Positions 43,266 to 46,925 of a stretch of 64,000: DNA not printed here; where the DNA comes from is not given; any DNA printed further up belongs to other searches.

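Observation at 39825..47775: Compact membrane-protein / PLD-SNF2 helicase / PglX-like methyltransferase block: candidate undescribed RM-like defense module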

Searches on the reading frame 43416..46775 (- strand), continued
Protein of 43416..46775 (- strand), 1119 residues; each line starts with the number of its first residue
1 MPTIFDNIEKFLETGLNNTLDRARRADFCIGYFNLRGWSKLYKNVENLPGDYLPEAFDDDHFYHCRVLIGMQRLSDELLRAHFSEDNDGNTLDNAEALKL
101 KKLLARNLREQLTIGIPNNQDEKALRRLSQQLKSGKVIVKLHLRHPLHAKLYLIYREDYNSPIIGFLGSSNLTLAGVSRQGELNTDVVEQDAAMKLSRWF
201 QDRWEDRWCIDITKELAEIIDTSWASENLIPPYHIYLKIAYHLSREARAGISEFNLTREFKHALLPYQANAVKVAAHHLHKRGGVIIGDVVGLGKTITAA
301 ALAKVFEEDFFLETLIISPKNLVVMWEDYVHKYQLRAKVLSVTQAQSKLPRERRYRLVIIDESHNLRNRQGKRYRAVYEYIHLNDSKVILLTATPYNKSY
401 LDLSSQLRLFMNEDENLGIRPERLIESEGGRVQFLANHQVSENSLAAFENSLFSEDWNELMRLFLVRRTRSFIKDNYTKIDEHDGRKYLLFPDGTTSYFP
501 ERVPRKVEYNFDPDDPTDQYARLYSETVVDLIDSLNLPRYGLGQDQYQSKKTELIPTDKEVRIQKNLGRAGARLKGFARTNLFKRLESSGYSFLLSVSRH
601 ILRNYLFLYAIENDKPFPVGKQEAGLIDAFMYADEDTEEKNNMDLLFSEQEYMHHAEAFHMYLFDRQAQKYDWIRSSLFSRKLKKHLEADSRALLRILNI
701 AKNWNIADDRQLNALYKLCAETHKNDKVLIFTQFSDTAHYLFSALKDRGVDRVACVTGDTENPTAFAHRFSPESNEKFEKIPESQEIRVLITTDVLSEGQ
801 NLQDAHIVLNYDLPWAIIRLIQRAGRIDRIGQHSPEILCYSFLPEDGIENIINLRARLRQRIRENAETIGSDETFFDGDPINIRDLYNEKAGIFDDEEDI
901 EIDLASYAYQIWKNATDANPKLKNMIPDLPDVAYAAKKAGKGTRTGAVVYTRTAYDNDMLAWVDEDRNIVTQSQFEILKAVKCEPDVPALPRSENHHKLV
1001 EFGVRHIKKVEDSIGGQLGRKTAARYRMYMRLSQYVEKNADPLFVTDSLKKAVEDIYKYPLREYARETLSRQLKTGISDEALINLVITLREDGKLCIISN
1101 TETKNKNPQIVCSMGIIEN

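Call 64: search_dna_similar(query=window:43416-46775:-, collection=plasmids, mode=protein, max_rows=25)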
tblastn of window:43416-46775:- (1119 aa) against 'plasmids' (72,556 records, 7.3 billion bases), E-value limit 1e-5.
Records with a match: 586; places in all: 628; records where one place covers at least 80% of the query: 23.
Best place of each record, by identity: 60-80% 1; <60% 585.
By first word of the organism name: Rhodococcus 31; Escherichia 29; Thermus 28; Bacillus 27; Nostoc 24; Acinetobacter 22; Deinococcus 22; Enterococcus 19; Listeria 17; Halobacterium 15; and 166 more.
By predicted mobility (MOB-suite, as given by PLSDB): non-mobilizable 356; mobilizable 122; conjugative 108.
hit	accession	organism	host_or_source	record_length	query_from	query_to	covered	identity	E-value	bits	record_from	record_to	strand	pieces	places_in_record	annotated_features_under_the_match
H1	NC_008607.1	Pelobacter propionicus DSM 2379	-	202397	1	1117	100%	60.7%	0e+0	1305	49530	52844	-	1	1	helicase-related protein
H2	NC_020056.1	Anabaena cylindrica PCC 7122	water, most likely pond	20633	1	1118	100%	52.8%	0e+0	1127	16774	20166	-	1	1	helicase-related protein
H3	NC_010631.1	Nostoc punctiforme PCC 73102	-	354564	1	1118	100%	51.2%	0e+0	1101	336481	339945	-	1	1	helicase-related protein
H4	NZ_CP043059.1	Dolichospermum sp. UHCC 0315A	DNA sample,Gulf of Finland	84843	1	1116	100%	48.5%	0e+0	972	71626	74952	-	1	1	helicase-related protein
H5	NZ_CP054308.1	Synechocystis sp. PCC 7338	cell culture,Tidal pool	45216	1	1118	100%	46.8%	0e+0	963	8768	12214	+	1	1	helicase-related protein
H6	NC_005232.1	Synechocystis sp. PCC 6803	-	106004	1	1118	100%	46.7%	0e+0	961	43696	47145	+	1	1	helicase-related protein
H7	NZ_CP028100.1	Synechocystis sp. IPPAS B-1465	axenic culture,Synechocystis sp. GT-L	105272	1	1118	100%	46.7%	0e+0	961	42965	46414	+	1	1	helicase-related protein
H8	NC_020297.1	Synechocystis sp. PCC 6803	-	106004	1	1118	100%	46.7%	0e+0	961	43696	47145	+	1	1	helicase-related protein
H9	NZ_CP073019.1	Synechocystis sp. PCC 6803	cell culture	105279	1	1118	100%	46.7%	0e+0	961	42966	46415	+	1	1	helicase-related protein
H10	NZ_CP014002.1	Picosynechococcus sp. PCC 73109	cell culture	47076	1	1119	100%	46.5%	0e+0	947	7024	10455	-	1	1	helicase-related protein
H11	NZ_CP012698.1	Microbacterium sp. No. 7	whole organism,activated sludge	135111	4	1117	100%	40.7%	0e+0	723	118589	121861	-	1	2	helicase-related protein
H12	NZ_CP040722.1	Rhodococcus pyridinivorans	prokaryote,Quinoline-degrading ...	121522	4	1116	99%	39.8%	0e+0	686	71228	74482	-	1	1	helicase-related protein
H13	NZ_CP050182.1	Rhodococcus pyridinivorans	bacterial pure culture,Soil sample from ...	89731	4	1116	99%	39.7%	0e+0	687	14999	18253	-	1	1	helicase-related protein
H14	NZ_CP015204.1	Rhodococcus sp. 008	Skate,bacterial culture,renal tissue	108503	4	1116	99%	39.6%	0e+0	737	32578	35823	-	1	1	helicase-related protein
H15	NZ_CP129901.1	Rhodococcus ruber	soil,bacterial genome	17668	4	1116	99%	39.6%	0e+0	725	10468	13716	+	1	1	helicase-related protein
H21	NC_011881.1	Pseudarthrobacter chlorophenolicus A6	-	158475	1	1118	100%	37.2%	0e+0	621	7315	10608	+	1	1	helicase-related protein | DNA methyltransferase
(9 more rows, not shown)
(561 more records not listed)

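Call 65: get_annotated_region(hit=H6, flank=7000)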
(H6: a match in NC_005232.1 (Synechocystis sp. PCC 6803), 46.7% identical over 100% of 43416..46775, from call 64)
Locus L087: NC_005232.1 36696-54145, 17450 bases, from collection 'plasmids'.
description: Synechocystis sp. PCC 6803 plasmid pSYSX, complete sequence
organism: Synechocystis sp. PCC 6803 (NCBI taxid 1148)
taxonomy: Bacteria; Cyanobacteriota; Cyanophyceae; Synechococcales; Merismopediaceae; Synechocystis; Synechocystis sp. PCC 6803
host: -; source: -; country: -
typing (MOB-suite, as given by PLSDB): non-mobilizable
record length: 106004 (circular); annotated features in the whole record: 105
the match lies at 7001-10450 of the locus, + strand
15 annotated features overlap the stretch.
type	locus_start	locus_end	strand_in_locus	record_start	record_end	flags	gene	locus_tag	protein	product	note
CDS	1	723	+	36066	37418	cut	rppB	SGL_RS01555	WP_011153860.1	two-component system sensor histidine kinase RppB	-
CDS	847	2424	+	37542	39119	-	-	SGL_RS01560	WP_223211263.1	efflux RND transporter periplasmic adaptor subunit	GO:0006810 - transport [Evidence IEA]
CDS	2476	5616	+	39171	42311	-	-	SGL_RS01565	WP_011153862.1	CusA/CzcA family heavy metal efflux RND transporter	-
CDS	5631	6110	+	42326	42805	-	-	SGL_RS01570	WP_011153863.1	hypothetical protein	-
CDS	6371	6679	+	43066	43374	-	-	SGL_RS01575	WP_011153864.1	hypothetical protein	-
CDS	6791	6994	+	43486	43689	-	-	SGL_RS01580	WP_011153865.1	hypothetical protein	-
CDS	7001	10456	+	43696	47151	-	-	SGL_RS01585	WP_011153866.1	helicase-related protein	-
CDS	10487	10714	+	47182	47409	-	-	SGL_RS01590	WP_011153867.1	hypothetical protein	-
CDS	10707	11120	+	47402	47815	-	-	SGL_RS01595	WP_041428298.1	type II toxin-antitoxin system VapC family toxin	-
CDS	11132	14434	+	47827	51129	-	-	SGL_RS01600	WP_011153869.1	DNA methyltransferase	-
CDS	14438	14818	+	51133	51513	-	-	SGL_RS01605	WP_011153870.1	DUF2513 domain-containing protein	-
CDS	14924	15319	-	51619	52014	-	-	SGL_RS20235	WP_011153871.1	DUF6527 family protein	-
CDS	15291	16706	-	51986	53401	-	-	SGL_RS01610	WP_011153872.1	ThiF family adenylyltransferase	-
CDS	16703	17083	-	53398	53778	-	-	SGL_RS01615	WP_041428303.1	E2/UBC family protein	-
CDS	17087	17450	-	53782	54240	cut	-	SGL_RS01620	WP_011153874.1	multiubiquitin domain-containing protein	-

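Call 76: fold_search(model_id=the predicted structure, library=pdb)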
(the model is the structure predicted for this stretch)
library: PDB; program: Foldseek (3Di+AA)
matches with E <= 10: 1218; with E <= 0.001: 37
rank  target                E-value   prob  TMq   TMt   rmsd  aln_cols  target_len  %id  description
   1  9b1e_A                4.7e-08  1.00  0.22  0.32  33.4       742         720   13  Cryo-EM structure of native SWR1 bound to nucleosome (composite structure) (released 2024-10-09)
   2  8t0l_F                1.1e-07  1.00  0.21  0.24  28.2      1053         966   15  E. coli Sw2/Snf2 ATPase RapA bound to both ADP-AlF3 and reconstituted E. coli RNA polymerase post-termination complex  (released 2025-04-02)
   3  8spg                  5.1e-07  1.00  0.20  0.25  26.0      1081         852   14  Crystal structure of N-terminally truncated Escherichia coli RapA in complex with MgADP (released 2024-07-03)
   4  9ca7_A                1.2e-06  1.00  0.21  0.30  35.5       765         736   16  Cryo-EM structure of human SRCAP-nucleosome complex in the fully-engaged state (composite structure) (released 2025-06-18)
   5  9cab_A                1.6e-06  1.00  0.22  0.32  35.4       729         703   17  Cryo-EM structure of human SRCAP-nucleosome complex in the encounter state (composite structure) (released 2025-06-18)
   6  9jao_C                2.1e-06  1.00  0.23  0.37  18.1       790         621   13  The structure of SMARCAD1 bound to the hexasome in the presence of ADP-BeFx (released 2025-04-30)
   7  9ayq_B                2.5e-06  1.00  0.18  0.32  22.0       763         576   12  SMARCA2 in complex with a pyridine-2-one-based inhibitor (released 2025-04-09)
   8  9rl4_I                5.4e-06  1.00  0.20  0.27  49.2       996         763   11  Structure of BAF in complex with OCT4-SOX2-bound nucleosome - SHL-6 (released 2026-02-11)
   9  7xyg_K                6.9e-06  1.00  0.22  0.34  14.2       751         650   14  Cryo-EM structure of Fft3-nucleosome complex with Fft3 bound to SHL+3 position of the nucleosome (released 2023-12-06)
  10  6ryr_W                9.3e-06  1.00  0.23  0.34  18.4       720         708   13  Nucleosome-CHD4 complex structure (single CHD4 copy) (released 2020-07-15)
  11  9ear_W                9.3e-06  1.00  0.21  0.32  12.7       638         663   14  CHD1-nucleosome complex (closed state) (released 2025-05-07)
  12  8qz0_M                1.1e-05  1.00  0.21  0.29  38.4       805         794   13  SWR1-hexasome-dimer complex (released 2024-10-02)
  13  9ayq_A                1.9e-05  1.00  0.16  0.29  22.4       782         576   13  SMARCA2 in complex with a pyridine-2-one-based inhibitor (released 2025-04-09)
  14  8av6_G                2.2e-05  1.00  0.18  0.27  35.7       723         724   13  CryoEM structure of INO80 core nucleosome complex in closed grappler conformation (released 2022-12-14)
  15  8skz_A                3.8e-05  1.00  0.15  0.28  27.2       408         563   18  Cryo-EM structure of DDM1-HELLS chimera bound to the nucleosome (released 2024-11-20)
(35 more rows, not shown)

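Call 82: get_annotated_region(hit=H12, flank=6000)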
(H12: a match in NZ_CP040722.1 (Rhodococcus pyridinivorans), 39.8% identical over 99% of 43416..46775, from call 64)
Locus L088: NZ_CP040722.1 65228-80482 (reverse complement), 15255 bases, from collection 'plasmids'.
description: Rhodococcus pyridinivorans strain YF3 plasmid unnamed3, complete sequence
organism: Rhodococcus pyridinivorans (NCBI taxid 103816)
taxonomy: Bacteria; Actinomycetota; Actinomycetes; Mycobacteriales; Nocardiaceae; Rhodococcus; Rhodococcus pyridinivorans
host: -; source: prokaryote,Quinoline-degrading denitrifying bioreactor; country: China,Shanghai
typing (MOB-suite, as given by PLSDB): conjugative; relaxase MOBF,MOBP; mating-pair formation MPF_T
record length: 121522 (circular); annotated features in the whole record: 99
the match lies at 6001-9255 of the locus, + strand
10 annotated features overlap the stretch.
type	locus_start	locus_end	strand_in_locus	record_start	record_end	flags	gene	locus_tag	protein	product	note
CDS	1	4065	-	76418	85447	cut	-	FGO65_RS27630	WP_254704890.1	helicase-related protein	-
CDS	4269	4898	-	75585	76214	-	-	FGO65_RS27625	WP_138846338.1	hypothetical protein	-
CDS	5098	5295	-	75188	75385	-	-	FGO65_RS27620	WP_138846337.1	hypothetical protein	-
CDS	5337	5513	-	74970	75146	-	-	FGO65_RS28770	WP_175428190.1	hypothetical protein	-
CDS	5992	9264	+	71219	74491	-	-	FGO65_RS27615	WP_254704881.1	helicase-related protein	-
CDS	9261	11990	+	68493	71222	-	-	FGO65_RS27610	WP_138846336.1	DNA methyltransferase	-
CDS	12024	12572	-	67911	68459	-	-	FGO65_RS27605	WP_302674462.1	recombinase family protein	GO:0006310 - DNA recombination [Evidence IEA]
CDS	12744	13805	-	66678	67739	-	-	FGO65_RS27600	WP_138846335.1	putative sulfate exporter family transporter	-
CDS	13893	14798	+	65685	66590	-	-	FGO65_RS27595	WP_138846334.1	LysR family transcriptional regulator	-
CDS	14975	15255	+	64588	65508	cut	-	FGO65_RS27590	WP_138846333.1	DUF6508 domain-containing protein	-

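Call 83: get_annotated_region(hit=H21, flank=6000)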
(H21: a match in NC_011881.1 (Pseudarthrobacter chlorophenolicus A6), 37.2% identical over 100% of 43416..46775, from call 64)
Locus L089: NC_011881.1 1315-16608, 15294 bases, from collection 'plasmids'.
description: Pseudarthrobacter chlorophenolicus A6 plasmid pACHL02, complete sequence
organism: Pseudarthrobacter chlorophenolicus A6 (NCBI taxid 452863)
taxonomy: Bacteria; Actinomycetota; Actinomycetes; Micrococcales; Micrococcaceae; Pseudarthrobacter; Pseudarthrobacter chlorophenolicus; Pseudarthrobacter chlorophenolicus A6
host: -; source: -; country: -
typing (MOB-suite, as given by PLSDB): conjugative; replicon rep_cluster_856; relaxase MOBP; mating-pair formation MPF_T
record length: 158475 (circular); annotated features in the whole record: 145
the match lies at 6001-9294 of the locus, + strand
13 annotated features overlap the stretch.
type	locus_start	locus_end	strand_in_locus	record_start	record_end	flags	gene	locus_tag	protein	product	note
CDS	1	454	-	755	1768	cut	-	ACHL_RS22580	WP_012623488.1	DUF4192 domain-containing protein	-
CDS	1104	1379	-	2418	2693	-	-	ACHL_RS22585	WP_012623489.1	hypothetical protein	-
CDS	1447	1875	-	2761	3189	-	-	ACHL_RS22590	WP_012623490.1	hypothetical protein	-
CDS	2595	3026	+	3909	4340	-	umuD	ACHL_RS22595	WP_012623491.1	translesion error-prone DNA polymerase V autoproteolytic subunit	-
CDS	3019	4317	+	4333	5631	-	-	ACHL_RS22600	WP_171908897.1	Y-family DNA polymerase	-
CDS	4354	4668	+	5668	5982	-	-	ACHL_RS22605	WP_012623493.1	hypothetical protein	-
CDS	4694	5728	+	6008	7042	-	-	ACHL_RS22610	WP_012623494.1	ATP-dependent DNA ligase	-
CDS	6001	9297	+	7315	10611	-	-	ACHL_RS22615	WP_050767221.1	helicase-related protein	-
CDS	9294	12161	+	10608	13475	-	-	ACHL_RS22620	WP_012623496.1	DNA methyltransferase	-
CDS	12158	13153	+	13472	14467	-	-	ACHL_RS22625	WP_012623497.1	hypothetical protein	-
CDS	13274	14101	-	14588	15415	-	-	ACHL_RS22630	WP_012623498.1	DUF5677 domain-containing protein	-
CDS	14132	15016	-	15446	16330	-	-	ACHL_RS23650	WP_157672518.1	toll/interleukin-1 receptor domain-containing protein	GO:0007165 - signal transduction [Evidence IEA]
CDS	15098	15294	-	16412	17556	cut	-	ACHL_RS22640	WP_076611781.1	IS3-like element ISAcl2 family transposase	GO:0006313 - DNA transposition [Evidence IEA]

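Call 84: get_annotated_region(hit=H1, flank=6000)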
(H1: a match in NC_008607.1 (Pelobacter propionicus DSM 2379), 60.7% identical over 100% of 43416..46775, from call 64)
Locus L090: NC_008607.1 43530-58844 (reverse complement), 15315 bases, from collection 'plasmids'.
description: Pelobacter propionicus DSM 2379 plasmid pPRO1, complete sequence
organism: Pelobacter propionicus DSM 2379 (NCBI taxid 338966)
taxonomy: Bacteria; Thermodesulfobacteriota; Desulfuromonadia; Desulfuromonadales; Desulfuromonadaceae; Pelobacter; Pelobacter propionicus; Pelobacter propionicus DSM 2379
host: -; source: -; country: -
typing (MOB-suite, as given by PLSDB): non-mobilizable; replicon rep_cluster_1677; mating-pair formation MPF_F
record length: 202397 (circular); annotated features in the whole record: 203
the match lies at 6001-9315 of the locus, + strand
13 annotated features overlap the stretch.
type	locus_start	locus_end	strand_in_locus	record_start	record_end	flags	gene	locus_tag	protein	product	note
CDS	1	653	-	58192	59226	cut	-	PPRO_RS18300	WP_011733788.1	IS630 family transposase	-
CDS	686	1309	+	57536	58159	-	-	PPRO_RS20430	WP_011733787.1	high-affinity nickel-transporter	-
CDS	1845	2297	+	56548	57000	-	-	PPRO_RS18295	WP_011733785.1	hypothetical protein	-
CDS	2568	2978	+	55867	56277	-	-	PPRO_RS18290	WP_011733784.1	hypothetical protein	-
CDS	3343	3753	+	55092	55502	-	bamE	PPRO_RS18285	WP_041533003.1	outer membrane protein assembly factor BamE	-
CDS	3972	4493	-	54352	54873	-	-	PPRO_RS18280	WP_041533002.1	DUF2846 domain-containing protein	-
CDS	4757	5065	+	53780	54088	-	-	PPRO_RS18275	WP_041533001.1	helix-turn-helix domain-containing protein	-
CDS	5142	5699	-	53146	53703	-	-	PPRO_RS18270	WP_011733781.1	recombinase family protein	GO:0006310 - DNA recombination [Evidence IEA]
CDS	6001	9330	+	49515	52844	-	-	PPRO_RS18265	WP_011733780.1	helicase-related protein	-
CDS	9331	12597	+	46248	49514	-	-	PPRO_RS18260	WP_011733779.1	DNA methyltransferase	-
CDS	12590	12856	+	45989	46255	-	-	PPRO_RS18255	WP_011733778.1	hypothetical protein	-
CDS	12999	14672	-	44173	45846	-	-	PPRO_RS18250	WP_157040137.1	hypothetical protein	-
CDS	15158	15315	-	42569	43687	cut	-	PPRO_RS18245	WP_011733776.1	XRE family transcriptional regulator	-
